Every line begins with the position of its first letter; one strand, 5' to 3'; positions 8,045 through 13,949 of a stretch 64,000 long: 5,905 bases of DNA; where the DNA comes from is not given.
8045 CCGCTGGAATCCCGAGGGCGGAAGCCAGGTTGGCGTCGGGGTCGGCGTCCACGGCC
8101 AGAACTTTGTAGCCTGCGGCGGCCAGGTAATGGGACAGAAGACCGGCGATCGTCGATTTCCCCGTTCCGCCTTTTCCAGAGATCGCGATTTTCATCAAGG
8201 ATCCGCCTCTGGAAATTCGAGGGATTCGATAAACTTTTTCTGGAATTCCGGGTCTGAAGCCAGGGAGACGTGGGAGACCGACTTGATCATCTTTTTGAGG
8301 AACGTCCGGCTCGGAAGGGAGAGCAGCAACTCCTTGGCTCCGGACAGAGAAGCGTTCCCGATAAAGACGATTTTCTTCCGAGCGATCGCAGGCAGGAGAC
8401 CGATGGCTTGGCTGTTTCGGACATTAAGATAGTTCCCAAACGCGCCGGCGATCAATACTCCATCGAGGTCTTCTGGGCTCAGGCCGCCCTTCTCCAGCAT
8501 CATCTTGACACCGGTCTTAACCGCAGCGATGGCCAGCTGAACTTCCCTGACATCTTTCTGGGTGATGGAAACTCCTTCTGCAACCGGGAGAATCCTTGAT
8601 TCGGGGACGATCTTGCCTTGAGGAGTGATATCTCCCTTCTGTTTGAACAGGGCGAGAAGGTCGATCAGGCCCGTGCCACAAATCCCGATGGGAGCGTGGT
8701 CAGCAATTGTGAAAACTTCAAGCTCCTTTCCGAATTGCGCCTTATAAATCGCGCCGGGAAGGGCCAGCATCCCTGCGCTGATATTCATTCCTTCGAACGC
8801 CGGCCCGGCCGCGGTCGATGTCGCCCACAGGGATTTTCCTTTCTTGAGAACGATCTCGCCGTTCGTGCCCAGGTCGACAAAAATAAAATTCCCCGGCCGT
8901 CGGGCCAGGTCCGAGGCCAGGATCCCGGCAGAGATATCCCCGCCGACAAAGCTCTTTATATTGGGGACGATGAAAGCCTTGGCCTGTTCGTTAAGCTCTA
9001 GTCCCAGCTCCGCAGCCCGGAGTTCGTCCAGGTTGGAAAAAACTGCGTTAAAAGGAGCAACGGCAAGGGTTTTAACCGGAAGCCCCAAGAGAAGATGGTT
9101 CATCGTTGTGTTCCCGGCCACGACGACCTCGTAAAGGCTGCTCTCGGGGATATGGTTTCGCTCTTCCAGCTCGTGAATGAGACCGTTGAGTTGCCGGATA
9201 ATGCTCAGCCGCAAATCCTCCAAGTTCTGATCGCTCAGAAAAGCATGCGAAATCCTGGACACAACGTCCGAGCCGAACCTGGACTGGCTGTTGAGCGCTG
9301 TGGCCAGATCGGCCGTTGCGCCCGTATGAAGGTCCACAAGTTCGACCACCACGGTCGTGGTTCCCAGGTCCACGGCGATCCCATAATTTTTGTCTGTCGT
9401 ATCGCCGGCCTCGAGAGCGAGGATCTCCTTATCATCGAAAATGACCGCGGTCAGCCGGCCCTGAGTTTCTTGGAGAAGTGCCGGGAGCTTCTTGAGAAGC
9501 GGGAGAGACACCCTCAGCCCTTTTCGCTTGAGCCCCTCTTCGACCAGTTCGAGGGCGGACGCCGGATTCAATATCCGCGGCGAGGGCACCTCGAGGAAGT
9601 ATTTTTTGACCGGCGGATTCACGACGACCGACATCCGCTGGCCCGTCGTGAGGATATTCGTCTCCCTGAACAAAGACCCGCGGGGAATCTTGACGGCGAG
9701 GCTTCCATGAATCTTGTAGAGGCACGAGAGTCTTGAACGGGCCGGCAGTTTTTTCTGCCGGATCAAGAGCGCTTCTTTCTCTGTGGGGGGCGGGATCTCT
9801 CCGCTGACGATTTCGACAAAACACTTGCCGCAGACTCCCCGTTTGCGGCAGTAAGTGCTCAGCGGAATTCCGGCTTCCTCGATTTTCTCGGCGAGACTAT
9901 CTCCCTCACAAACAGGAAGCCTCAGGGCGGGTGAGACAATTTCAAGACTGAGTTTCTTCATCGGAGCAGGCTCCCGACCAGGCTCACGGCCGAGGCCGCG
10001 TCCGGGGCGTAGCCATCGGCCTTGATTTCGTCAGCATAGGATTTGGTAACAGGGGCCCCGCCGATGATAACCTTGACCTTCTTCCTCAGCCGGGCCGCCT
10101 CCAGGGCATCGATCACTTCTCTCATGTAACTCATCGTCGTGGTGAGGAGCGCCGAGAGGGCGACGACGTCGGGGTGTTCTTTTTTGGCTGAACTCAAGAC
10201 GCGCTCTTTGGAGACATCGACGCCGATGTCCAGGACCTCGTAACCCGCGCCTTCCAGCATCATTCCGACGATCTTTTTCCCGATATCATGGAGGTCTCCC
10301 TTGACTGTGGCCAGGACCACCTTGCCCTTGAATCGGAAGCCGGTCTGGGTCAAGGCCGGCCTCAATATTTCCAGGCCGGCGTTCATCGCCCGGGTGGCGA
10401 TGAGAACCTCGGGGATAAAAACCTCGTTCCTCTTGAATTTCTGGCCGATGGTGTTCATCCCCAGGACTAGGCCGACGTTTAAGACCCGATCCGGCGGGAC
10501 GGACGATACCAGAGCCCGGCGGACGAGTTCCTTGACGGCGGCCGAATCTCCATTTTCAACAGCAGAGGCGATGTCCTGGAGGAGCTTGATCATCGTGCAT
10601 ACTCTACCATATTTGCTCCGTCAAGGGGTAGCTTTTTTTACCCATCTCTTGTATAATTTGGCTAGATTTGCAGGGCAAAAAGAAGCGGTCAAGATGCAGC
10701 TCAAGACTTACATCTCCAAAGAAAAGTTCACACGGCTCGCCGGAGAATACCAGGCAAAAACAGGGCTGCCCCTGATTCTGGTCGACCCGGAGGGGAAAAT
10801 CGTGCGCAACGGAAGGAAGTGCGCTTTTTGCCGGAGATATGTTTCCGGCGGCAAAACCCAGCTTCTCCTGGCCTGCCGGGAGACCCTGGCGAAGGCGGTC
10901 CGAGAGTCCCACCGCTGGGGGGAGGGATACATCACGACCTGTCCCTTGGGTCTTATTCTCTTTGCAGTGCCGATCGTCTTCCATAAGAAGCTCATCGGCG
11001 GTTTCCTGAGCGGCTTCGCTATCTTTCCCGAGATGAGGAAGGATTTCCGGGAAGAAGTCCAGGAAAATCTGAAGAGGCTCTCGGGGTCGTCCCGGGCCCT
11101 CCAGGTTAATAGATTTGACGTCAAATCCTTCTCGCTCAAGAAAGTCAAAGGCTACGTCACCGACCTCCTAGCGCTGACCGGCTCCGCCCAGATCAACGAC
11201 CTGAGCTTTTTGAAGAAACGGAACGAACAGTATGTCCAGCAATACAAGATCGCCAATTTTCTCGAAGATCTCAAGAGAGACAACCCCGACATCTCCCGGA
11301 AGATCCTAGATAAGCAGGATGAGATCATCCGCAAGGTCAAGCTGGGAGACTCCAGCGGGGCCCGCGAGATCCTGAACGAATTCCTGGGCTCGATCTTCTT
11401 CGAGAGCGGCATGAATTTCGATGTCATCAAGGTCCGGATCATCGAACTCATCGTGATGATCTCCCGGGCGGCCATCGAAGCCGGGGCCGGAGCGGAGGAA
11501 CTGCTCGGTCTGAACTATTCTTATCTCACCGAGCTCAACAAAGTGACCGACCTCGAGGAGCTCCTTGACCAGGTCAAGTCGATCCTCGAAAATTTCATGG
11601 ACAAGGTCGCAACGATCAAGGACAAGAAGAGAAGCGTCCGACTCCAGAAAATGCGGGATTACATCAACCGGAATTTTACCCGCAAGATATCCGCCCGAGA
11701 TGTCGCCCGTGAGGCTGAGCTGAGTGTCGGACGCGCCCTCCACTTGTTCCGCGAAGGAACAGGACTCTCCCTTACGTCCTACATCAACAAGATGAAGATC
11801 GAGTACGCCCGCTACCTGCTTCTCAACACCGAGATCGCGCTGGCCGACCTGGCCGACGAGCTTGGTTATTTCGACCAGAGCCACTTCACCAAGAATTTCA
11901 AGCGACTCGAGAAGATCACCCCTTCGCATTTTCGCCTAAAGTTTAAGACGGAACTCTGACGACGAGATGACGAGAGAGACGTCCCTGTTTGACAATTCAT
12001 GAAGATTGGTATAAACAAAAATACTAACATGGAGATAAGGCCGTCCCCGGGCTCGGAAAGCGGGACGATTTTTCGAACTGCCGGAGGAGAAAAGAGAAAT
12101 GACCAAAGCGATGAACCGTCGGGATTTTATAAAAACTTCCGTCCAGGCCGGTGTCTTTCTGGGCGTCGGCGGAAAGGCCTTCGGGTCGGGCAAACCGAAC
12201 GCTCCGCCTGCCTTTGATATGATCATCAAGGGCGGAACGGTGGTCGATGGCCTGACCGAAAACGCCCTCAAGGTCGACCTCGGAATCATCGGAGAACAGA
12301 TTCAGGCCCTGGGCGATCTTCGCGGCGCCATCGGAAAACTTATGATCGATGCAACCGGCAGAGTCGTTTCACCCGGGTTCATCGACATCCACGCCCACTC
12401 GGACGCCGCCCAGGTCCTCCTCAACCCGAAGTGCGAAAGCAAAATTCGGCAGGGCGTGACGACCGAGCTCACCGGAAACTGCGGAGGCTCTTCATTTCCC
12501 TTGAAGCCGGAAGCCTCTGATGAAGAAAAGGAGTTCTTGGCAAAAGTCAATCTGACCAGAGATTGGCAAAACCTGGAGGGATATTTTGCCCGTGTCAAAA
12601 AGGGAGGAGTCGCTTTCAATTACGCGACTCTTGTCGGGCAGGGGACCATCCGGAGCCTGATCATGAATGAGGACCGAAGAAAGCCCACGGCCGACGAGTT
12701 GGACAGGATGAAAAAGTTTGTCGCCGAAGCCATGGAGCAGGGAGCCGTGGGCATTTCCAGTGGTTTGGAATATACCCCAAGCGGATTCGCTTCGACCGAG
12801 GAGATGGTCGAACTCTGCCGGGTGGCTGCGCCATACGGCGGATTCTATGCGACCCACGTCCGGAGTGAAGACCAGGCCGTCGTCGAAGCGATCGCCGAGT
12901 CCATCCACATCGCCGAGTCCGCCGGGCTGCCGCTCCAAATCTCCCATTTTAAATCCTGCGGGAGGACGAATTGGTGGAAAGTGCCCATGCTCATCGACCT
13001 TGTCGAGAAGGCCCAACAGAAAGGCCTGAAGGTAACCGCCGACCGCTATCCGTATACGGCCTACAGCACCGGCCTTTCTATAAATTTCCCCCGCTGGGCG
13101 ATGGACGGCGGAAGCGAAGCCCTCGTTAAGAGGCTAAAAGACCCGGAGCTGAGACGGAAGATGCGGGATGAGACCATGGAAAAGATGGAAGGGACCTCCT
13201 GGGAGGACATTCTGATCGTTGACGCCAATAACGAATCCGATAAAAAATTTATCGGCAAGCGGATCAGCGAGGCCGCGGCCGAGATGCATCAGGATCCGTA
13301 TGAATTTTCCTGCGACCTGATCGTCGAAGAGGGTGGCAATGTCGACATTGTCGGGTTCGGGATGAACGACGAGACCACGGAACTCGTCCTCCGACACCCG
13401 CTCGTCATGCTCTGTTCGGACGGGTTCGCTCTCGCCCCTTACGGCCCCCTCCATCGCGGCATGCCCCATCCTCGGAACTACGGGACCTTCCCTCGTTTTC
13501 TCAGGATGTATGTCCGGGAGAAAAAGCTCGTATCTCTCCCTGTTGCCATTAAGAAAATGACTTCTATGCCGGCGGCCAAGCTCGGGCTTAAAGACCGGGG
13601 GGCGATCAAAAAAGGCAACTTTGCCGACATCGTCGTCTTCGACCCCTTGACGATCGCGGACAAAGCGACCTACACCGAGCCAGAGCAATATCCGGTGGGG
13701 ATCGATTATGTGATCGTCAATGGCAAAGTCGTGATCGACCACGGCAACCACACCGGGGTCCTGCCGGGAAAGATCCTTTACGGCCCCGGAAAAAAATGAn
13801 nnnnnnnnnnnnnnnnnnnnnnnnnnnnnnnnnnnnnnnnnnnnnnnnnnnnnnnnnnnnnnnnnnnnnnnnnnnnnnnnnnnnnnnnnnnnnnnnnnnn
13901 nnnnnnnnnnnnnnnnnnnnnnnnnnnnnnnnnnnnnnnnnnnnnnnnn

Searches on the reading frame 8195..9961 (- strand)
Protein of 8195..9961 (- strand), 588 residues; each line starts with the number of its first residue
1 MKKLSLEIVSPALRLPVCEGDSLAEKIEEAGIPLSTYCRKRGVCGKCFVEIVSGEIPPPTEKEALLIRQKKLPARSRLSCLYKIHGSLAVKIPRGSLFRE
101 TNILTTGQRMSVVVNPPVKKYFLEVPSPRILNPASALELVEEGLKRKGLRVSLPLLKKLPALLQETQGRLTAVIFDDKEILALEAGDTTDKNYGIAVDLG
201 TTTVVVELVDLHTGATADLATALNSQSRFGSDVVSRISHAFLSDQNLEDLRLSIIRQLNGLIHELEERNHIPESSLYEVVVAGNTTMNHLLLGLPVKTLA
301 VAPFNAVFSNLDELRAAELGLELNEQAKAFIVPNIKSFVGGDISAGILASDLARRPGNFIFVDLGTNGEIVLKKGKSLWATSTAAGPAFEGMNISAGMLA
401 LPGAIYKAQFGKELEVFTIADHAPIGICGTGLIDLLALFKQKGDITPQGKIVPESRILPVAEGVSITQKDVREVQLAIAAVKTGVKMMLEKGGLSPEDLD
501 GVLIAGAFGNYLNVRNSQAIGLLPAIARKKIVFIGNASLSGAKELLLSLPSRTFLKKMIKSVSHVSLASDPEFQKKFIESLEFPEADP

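Call 7: search_protein_families(library=pfam, proteins=[window:8195-9961:-], max_evalue=0.00001)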
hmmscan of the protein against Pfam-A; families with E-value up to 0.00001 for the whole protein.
window:8195-9961:- (588 aa): 4 families
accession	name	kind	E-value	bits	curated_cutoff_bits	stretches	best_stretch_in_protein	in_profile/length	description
PF14574.11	RACo_C_ter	-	1.1e-66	225.1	27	1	359-587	3-253/261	C-terminal domain of RACo the ASKHA domain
PF17651.6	Raco_middle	-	1.1e-54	185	26.8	1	193-354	1-162/163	RACo middle region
PF17650.6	RACo_linker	-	1.6e-16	60.3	26.2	1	111-190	5-86/86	RACo linker region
PF00111.32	Fer2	-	8.1e-08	32.5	21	1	15-83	10-75/77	2Fe-2S iron-sulfur cluster binding domain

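Call 64: search_protein_families(library=ncbifam, proteins=[window:8195-9961:-], max_evalue=0.00001)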
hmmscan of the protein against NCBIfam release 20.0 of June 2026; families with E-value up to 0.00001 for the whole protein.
window:8195-9961:- (588 aa): 3 families
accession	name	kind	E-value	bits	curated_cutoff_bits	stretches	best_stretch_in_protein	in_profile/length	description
NF040756.1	corr_regen_AcsV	exception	1.1e-113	380.8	800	1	17-585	13-625/632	corrinoid activation/regeneration protein AcsV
TIGR04270.1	Rama_corrin_act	subfamily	2.8e-49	167.9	500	2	193-410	1-220/534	methylamine methyltransferase corrinoid protein reductive activase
TIGR01941.1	nqrF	equivalog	2.9e-06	26.5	295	1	15-94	44-122/405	NADH:ubiquinone reductase (Na(+)-transporting) subunit F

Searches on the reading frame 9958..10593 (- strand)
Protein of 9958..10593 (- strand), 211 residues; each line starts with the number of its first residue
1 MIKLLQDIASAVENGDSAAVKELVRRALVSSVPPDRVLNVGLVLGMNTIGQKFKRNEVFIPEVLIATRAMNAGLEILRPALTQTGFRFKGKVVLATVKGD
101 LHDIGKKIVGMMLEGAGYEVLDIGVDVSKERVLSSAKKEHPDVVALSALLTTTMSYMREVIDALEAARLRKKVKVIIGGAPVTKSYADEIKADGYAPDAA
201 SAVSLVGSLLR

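Call 7: search_protein_families(library=pfam, proteins=[window:9958-10593:-], max_evalue=0.00001)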
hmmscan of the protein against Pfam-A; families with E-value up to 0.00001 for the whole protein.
window:9958-10593:- (211 aa): 2 families
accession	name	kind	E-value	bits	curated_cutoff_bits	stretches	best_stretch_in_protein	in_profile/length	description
PF02310.24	B12-binding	-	2.5e-31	108.5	32.1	1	90-203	1-120/121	B12 binding domain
PF02607.22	B12-binding_2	-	1.2e-19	70.7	23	1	5-77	2-73/74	B12 binding domain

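Call 64: search_protein_families(library=ncbifam, proteins=[window:9958-10593:-], max_evalue=0.00001)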
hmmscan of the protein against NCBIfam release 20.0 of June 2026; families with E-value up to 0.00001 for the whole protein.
window:9958-10593:- (211 aa): 15 families
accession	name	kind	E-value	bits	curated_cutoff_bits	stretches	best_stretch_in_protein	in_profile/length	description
NF047996.1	corrin_MtgC_2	exception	2.3e-68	229.9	370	1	1-210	1-210/212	glycine betaine-specific corrinoid protein MtgC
TIGR02370.1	pyl_corrinoid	subfamily_domain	3e-58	196.5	215.3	1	8-202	2-197/197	methyltransferase cognate corrinoid protein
NF047995.1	corrinoid_MtgC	exception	2.4e-57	193.9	310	1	1-210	1-213/215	glycine betaine-specific corrinoid protein MtgC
NF041607.1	dimeth_corrin_MtbC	equivalog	2.8e-51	174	350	1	18-206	11-199/203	dimethylamine corrinoid protein MtbC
TIGR02082.1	metH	equivalog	8.6e-41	139.6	1010.85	1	11-209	653-857/1182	methionine synthase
NF040655.1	MtaC_Meth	equivalog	8.4e-39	133.1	420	1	4-209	35-237/253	methanol--corrinoid protein MtaC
NF040669.1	MtaC2_Meth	equivalog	2.8e-38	131.8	450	1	5-209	43-245/267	methanol--corrinoid protein MtaC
NF007024.0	PRK09490.1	equivalog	9.2e-35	119.7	1497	1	21-209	678-875/1234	methionine synthase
NF002612.0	PRK02261.1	equivalog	5.9e-11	42.1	110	1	90-182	4-95/148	methylaspartate mutase subunit S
NF052513.1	TransRegCarH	equivalog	5.8e-10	38.9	400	1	4-190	83-259/274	HTH-type transcriptional repressor CarH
TIGR00640.1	acid_CoA_mut_C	subfamily_domain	7.1e-09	35.7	57.45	1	90-195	3-106/132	methylmalonyl-CoA mutase C-terminal domain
TIGR01501.1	MthylAspMutase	equivalog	4e-08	33.1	135.8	1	91-180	3-91/134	methylaspartate mutase subunit S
NF052385.1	Lys_5_6_beta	equivalog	1.6e-07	31.3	280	1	118-193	139-217/241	lysine 5,6-aminomutase subunit beta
NF006944.0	PRK09426.1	equivalog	2.3e-06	25.9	876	1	89-186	589-685/721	methylmalonyl-CoA mutase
NF045497.1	IsobCoAmut_IcmF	equivalog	7.2e-06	24.1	1500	1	91-190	4-103/1076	fused isobutyryl-CoA mutase/GTPase IcmF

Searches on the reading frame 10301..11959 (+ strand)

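Call 10: search_protein_families(library=pfam, proteins=[window:10301-11959:+], max_evalue=0.00001)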
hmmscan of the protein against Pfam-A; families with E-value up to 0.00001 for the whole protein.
window:10301-11959:+ (552 aa): 3 families
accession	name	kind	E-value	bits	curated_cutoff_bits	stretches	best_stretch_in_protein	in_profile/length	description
PF10114.15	PocR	-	7.2e-18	65.3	23.9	1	138-284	3-145/162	Sensory domain found in PocR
PF12833.13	HTH_18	-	2.3e-17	63.5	33.6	1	469-545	2-78/80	Helix-turn-helix domain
PF00165.29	HTH_AraC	-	4.1e-10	40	26.6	1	509-545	6-41/42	Bacterial regulatory helix-turn-helix proteins, AraC family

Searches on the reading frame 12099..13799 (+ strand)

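Call 7: search_protein_families(library=pfam, proteins=[window:12099-13799:+], max_evalue=0.00001)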
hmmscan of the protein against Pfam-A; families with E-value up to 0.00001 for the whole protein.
window:12099-13799:+ (566 aa): 2 families
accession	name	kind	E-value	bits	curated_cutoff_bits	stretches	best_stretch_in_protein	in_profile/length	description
PF07969.17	Amidohydro_3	-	1.4e-26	94.4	29.7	2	456-546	382-472/472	Amidohydrolase family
PF01979.26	Amidohydro_1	-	6.1e-12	45.9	25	1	471-545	275-345/345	Amidohydrolase family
